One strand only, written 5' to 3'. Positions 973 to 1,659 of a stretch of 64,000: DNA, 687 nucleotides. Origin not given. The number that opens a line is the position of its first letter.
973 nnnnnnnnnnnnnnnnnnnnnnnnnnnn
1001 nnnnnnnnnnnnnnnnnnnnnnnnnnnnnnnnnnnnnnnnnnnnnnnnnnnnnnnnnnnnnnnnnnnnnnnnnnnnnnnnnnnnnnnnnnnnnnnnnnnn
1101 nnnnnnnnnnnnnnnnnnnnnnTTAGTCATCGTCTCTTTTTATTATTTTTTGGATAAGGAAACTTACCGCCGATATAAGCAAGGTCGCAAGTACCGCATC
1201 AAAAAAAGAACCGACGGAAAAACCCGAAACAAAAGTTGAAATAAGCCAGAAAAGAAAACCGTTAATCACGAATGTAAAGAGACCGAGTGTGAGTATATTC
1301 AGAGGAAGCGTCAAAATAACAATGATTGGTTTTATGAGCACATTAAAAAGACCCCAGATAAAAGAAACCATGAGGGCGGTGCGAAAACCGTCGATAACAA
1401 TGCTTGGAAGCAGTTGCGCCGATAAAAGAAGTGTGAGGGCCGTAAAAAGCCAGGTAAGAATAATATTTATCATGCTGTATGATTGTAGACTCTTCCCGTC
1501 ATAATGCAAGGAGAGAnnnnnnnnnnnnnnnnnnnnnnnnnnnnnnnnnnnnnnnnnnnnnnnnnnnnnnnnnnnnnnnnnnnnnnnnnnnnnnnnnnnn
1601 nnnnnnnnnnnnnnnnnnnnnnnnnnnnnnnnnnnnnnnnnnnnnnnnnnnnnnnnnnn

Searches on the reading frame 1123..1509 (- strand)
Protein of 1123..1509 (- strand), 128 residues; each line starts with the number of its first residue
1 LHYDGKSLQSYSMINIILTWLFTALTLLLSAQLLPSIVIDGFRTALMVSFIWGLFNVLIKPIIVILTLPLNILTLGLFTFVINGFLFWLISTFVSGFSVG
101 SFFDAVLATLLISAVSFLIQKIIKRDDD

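Call 41: search_protein_families(library=pfam, proteins=[window:1123-1509:-], max_evalue=0.001)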
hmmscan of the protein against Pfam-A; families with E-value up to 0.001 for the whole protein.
window:1123-1509:- (128 aa): 1 family
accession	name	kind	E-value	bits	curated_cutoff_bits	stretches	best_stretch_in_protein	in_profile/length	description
PF04020.18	Phage_holin_4_2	-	1e-27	97.2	28.8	1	15-117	2-104/105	Mycobacterial 4 TMS phage holin, superfamily IV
